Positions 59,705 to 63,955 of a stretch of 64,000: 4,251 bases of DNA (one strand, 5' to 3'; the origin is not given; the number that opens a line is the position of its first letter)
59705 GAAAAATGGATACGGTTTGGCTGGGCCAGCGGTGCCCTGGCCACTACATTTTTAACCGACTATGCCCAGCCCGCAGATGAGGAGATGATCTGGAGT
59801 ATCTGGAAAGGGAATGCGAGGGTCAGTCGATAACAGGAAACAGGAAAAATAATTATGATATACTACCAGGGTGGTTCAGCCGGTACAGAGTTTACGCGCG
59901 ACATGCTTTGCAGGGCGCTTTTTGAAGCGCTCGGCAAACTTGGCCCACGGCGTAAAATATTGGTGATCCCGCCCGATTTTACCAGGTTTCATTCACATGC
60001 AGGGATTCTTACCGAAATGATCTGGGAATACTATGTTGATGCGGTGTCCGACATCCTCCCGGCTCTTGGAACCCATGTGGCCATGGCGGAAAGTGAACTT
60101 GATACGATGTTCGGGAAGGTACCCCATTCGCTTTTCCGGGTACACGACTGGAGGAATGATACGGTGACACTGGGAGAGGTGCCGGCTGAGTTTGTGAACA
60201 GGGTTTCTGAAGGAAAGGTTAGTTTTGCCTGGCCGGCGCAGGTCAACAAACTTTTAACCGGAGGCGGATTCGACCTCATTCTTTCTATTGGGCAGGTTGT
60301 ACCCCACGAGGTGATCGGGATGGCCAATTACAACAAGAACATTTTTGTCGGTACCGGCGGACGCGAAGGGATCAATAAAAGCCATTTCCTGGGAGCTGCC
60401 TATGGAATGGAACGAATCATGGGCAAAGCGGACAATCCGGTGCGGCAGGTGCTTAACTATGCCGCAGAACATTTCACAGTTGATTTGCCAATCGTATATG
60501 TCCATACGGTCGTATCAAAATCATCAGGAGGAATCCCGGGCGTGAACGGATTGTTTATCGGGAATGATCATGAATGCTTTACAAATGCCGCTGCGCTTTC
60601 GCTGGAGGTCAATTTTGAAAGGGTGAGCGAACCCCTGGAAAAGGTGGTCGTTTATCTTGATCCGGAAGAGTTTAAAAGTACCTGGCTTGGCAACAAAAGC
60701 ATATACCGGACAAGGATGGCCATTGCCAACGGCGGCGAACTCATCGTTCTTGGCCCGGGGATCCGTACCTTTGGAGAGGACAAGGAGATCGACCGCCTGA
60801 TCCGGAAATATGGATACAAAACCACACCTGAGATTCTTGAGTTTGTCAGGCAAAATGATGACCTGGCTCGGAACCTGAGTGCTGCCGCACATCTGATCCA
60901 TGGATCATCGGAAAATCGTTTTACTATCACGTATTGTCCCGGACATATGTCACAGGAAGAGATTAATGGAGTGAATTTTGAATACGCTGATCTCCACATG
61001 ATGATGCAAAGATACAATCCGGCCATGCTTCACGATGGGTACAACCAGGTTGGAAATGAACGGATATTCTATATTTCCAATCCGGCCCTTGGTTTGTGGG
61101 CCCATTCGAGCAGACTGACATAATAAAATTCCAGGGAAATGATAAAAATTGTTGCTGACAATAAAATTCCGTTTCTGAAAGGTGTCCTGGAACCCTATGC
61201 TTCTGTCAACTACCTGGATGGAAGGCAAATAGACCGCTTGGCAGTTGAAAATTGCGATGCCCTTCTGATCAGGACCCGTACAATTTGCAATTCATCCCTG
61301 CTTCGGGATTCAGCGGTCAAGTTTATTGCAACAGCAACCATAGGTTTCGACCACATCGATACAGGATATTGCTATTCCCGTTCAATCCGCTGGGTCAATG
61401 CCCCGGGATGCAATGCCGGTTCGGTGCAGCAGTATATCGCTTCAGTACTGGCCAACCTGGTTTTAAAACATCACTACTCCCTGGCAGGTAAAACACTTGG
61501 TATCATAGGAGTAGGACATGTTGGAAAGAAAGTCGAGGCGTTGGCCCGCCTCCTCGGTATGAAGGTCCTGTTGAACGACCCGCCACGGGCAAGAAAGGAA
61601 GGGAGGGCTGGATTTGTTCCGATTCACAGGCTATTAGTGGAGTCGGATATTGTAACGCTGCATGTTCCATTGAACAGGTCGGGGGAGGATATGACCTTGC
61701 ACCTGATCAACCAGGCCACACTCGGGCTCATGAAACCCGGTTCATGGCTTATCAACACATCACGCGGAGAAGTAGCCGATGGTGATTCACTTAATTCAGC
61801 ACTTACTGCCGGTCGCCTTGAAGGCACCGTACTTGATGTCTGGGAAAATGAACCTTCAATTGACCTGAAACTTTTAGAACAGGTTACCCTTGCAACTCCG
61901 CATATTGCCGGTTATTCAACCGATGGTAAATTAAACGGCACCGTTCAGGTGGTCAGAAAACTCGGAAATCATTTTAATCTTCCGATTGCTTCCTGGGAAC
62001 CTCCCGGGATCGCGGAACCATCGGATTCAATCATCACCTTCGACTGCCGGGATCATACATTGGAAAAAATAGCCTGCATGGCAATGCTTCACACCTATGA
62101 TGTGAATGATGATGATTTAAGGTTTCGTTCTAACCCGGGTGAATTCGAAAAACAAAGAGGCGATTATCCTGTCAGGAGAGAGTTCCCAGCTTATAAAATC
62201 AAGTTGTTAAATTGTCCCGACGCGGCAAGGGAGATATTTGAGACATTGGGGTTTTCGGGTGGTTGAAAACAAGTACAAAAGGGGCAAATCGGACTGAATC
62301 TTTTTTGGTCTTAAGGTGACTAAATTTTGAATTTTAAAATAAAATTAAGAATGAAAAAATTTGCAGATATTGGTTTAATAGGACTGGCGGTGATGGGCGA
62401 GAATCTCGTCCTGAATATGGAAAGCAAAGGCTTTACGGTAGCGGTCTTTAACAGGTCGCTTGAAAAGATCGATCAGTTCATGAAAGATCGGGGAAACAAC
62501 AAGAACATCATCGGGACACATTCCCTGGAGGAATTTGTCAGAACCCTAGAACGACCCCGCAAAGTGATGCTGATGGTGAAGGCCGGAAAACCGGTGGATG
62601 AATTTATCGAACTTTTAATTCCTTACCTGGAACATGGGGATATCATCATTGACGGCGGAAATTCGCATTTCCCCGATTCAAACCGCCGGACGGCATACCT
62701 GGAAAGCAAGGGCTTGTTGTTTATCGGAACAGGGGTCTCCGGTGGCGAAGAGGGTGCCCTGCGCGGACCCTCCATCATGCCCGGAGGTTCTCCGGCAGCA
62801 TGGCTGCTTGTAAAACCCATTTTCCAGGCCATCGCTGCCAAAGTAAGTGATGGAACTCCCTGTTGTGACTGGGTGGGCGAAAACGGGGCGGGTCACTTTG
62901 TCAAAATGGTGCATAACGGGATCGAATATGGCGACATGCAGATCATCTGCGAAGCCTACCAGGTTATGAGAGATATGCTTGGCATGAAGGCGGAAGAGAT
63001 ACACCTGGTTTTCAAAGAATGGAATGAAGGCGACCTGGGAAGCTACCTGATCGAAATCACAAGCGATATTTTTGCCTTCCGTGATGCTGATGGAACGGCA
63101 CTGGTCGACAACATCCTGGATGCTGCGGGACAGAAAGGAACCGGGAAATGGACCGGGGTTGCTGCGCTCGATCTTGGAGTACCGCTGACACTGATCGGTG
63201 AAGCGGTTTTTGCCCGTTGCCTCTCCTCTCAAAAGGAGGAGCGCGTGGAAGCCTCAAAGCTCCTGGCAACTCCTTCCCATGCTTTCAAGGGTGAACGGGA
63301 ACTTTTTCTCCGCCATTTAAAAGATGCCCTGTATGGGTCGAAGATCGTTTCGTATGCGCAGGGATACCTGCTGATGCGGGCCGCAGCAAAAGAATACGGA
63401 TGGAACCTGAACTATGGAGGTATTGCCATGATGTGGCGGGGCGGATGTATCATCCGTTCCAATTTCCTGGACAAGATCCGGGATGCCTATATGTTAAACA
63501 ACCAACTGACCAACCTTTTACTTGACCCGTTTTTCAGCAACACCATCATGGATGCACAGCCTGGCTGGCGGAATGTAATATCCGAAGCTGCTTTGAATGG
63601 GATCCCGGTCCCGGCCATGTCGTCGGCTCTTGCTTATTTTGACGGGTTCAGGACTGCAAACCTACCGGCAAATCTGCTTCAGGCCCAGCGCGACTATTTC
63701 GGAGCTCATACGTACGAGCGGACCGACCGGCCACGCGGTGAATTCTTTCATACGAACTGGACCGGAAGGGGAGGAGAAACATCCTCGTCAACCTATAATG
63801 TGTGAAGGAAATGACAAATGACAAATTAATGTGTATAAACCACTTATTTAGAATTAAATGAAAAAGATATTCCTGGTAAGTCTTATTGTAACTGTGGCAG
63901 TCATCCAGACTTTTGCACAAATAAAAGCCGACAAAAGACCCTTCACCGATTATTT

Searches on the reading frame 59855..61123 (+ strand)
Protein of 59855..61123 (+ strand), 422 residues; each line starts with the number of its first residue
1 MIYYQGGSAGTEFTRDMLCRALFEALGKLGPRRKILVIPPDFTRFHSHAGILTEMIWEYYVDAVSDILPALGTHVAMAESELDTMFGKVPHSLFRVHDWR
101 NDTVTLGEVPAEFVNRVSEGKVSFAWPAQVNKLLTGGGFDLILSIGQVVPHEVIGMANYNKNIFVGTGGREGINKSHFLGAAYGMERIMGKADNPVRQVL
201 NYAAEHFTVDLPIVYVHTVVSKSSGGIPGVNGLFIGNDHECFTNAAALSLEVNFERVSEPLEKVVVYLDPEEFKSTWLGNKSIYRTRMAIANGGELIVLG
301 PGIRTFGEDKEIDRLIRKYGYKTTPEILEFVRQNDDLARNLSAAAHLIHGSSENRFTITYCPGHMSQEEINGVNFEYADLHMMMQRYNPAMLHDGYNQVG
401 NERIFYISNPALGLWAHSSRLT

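Call 4: search_protein_families(library=pfam, proteins=[window:59855-61123:+], max_evalue=0.01)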
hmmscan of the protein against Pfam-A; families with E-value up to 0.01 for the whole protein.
window:59855-61123:+ (422 aa): 1 family
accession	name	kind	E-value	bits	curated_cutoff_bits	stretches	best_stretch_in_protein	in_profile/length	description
PF09861.14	Lar_N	-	1.1e-09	38.2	23.3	1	31-179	53-194/204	Lactate racemase N-terminal domain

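Call 6: search_protein_families(library=ncbifam, proteins=[window:59855-61123:+], max_evalue=0.01)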
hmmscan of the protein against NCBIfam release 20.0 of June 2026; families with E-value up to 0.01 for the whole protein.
window:59855-61123:+ (422 aa): 5 families
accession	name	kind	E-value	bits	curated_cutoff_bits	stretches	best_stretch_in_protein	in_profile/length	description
NF052594.1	NPN_18_hexonate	equivalog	1.4e-194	646.5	500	1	12-416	4-410/411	nickel-dependent putative hexonate epimerase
NF052593.1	NPN_racem_MAR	equivalog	2e-12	46.5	500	1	31-309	57-321/415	nickel-dependent malate racemase, LarAH6 family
NF052595.1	NPN_LarAH5_MAR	equivalog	2.4e-08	33.4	462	1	66-267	95-277/415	nickel-dependent malate racemase, LarAH5 family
NF033504.2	Ni_dep_LarA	equivalog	7.6e-05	21.6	460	1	32-210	61-232/422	nickel-dependent lactate racemase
NF052525.1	NPN_LarAH10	equivalog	0.0025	16.6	540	1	32-180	60-202/426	NPN-dependent 2-hydroxyacid racemase, LarAH10 family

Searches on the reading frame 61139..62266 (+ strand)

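Call 4: search_protein_families(library=pfam, proteins=[window:61139-62266:+], max_evalue=0.01)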
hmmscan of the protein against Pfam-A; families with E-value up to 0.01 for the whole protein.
window:61139-62266:+ (375 aa): 3 families
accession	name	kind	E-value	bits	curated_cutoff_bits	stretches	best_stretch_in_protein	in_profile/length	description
PF02826.25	2-Hacid_dh_C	-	3.4e-38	131.2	25.1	1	111-257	30-178/178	D-isomer specific 2-hydroxyacid dehydrogenase, NAD binding domain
PF00389.36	2-Hacid_dh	-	3.2e-13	50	24.6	1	20-150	20-103/134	D-isomer specific 2-hydroxyacid dehydrogenase, catalytic domain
PF11890.14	DUF3410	-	2.9e-11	43.5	31.4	1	309-359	18-71/81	Domain of unknown function (DUF3410)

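Call 40: search_protein_families(library=ncbifam, proteins=[window:61139-62266:+], max_evalue=0.001)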
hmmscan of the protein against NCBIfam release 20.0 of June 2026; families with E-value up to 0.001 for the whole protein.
window:61139-62266:+ (375 aa): 21 families
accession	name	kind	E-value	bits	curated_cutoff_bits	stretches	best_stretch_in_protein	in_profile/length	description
NF001309.0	PRK00257.1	equivalog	1.3e-124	416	434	1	2-372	1-376/379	4-phosphoerythronate dehydrogenase PdxB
NF011966.0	PRK15438.1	equivalog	2.7e-72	243.9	687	1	2-372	1-370/378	4-phosphoerythronate dehydrogenase PdxB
TIGR01327.1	PGDH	equivalog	6.3e-38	130.8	454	2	115-274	136-296/525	phosphoglycerate dehydrogenase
NF009714.1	PRK13243.1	equivalog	8.4e-35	120.7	455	1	112-266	145-300/332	glyoxylate reductase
NF008759.0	PRK11790.1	equivalog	2.9e-34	118.4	404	1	35-279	51-317/410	phosphoglycerate dehydrogenase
NF005069.0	PRK06487.1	equivalog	3.2e-31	108.6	448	1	114-263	148-295/320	2-hydroxyacid dehydrogenase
NF005387.0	PRK06932.1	equivalog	1.6e-30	106.2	492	1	115-259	145-290/314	2-hydroxyacid dehydrogenase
NF000492.1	vanH_gen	exception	7.6e-30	104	540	1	55-241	62-258/312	D-lactate dehydrogenase VanH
NF006263.0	PRK08410.1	equivalog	2.8e-26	92.6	389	1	113-264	141-292/311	D-2-hydroxyacid dehydrogenase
NF000151.1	vanH-Ac1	exception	5e-25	88.5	750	1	48-241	89-294/351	D-lactate dehydrogenase VanH-Ac1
NF000112.1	vanH-Amyco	exception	1.2e-24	87.2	625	1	49-241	83-287/348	VanH-AOV family D-lactate dehydrogenase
NF000371.1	vanH_Agroup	exception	1.9e-24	86.5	700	1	55-239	67-261/322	VanH-A/VanH-Pt family D-lactate dehydrogenase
NF005750.0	PRK07574.1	equivalog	2.3e-24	86.2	329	1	108-262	183-340/386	NAD-dependent formate dehydrogenase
NF000004.1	vanH-D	exception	3e-22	79.2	550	1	55-257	68-280/323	D-lactate dehydrogenase VanH-D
NF000128.1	vanH-Sc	exception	1.1e-21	77.4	650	1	55-241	82-278/337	D-lactate dehydrogenase VanH-Sc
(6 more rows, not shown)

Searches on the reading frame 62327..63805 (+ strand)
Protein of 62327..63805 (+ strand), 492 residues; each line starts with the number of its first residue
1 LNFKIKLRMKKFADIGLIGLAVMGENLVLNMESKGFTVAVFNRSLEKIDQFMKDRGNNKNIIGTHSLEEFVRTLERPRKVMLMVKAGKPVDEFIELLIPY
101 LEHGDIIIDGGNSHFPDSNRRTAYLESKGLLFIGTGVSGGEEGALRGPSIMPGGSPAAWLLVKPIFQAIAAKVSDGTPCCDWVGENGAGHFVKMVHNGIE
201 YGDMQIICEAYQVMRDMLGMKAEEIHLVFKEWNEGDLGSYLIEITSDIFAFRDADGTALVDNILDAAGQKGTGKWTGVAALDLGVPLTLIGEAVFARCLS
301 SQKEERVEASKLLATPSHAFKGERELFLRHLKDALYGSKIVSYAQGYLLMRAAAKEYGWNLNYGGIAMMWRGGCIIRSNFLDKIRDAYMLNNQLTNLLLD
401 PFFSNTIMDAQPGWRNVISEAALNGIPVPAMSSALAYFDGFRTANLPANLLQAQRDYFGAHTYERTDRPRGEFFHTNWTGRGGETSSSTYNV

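Call 4: search_protein_families(library=pfam, proteins=[window:62327-63805:+], max_evalue=0.01)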
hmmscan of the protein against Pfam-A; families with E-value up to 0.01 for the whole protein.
window:62327-63805:+ (492 aa): 3 families
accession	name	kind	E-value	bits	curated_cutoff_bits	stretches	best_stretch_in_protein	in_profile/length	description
PF00393.24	6PGD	-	1.2e-131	438.9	27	1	189-478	1-290/290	6-phosphogluconate dehydrogenase, C-terminal domain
PF03446.21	NAD_binding_2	-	1.5e-49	168.5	21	1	14-174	1-157/161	NAD binding domain of 6-phosphogluconate dehydrogenase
PF01488.26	Shikimate_DH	-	0.00094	19.7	24.3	1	13-70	13-72/138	Shikimate / quinate 5-dehydrogenase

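Call 40: search_protein_families(library=ncbifam, proteins=[window:62327-63805:+], max_evalue=0.001)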
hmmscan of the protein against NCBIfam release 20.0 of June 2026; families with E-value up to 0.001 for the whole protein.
window:62327-63805:+ (492 aa): 9 families
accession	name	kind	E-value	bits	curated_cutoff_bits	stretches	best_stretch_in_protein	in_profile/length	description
TIGR00873.1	gnd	equivalog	2e-230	765.4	426.7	1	14-479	1-466/467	decarboxylating NADP(+)-dependent phosphogluconate dehydrogenase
NF006765.0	PRK09287.1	equivalog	1.7e-216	719.7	413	1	13-484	4-473/476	NADP-dependent phosphogluconate dehydrogenase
NF007161.0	PRK09599.1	subfamily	2.8e-81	273.1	271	2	14-322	2-295/302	NADP-dependent phosphogluconate dehydrogenase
TIGR00872.1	gnd_rel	equivalog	8.8e-63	212.3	297.2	1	15-321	3-291/299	phosphogluconate dehydrogenase (NAD(+)-dependent, decarboxylating)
NF008592.0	PRK11559.1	equivalog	5.6e-13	48.8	397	1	14-240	4-215/296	2-hydroxy-3-oxopropionate reductase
TIGR01505.1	tartro_sem_red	equivalog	7.5e-12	45.1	340.75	1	15-214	2-190/291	2-hydroxy-3-oxopropionate reductase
TIGR01692.1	HIBADH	equivalog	8.9e-10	38.4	291.6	1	18-226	2-198/288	3-hydroxyisobutyrate dehydrogenase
NF043037.1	ThreonDh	equivalog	1.5e-08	34.4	350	1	14-210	4-190/297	L-threonate dehydrogenase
NF011633.0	PRK15059.1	equivalog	0.00029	20.1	451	0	15-209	3-185/292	2-hydroxy-3-oxopropionate reductase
